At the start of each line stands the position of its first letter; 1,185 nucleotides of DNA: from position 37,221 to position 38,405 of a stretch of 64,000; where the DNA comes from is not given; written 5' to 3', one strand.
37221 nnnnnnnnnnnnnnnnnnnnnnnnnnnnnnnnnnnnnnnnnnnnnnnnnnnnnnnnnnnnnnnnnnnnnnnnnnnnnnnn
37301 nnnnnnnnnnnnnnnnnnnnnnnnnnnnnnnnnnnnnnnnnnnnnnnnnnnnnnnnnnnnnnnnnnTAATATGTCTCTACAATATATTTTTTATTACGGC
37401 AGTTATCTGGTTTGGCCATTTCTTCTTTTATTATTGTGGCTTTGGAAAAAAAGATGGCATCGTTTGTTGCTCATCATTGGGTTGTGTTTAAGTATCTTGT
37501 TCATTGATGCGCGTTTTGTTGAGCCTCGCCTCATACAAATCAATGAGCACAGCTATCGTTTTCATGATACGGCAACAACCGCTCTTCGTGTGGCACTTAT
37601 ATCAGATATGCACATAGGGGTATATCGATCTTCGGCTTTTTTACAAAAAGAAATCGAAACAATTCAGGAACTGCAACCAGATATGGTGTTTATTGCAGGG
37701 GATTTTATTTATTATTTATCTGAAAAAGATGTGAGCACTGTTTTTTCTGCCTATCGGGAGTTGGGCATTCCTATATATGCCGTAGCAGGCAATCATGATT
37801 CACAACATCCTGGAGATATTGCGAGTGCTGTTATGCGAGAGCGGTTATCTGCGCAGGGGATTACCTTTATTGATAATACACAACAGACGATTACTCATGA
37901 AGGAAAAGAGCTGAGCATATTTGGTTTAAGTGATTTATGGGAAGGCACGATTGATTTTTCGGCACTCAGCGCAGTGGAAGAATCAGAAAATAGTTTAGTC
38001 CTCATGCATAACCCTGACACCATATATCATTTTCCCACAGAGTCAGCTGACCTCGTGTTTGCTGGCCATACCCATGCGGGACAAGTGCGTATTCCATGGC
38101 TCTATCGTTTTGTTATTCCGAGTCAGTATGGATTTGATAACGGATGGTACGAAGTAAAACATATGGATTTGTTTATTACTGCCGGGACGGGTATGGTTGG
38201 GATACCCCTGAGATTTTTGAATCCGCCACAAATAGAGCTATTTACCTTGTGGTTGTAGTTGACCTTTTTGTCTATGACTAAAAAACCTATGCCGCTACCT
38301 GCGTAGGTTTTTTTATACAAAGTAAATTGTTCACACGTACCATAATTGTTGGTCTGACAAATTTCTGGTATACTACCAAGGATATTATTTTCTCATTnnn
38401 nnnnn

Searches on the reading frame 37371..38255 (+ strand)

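Call 24: search_protein_families(library=pfam, proteins=[window:37371-38255:+], max_evalue=0.001)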
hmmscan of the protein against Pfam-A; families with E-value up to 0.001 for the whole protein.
window:37371-38255:+ (295 aa): 2 families
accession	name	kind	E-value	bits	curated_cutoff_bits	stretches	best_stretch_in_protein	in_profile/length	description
PF00149.33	Metallophos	-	2.9e-15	57.7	21.5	1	72-236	1-190/191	Calcineurin-like phosphoesterase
PF12850.12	Metallophos_2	-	1.3e-11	45.2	27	1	73-240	2-122/154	Calcineurin-like phosphoesterase superfamily domain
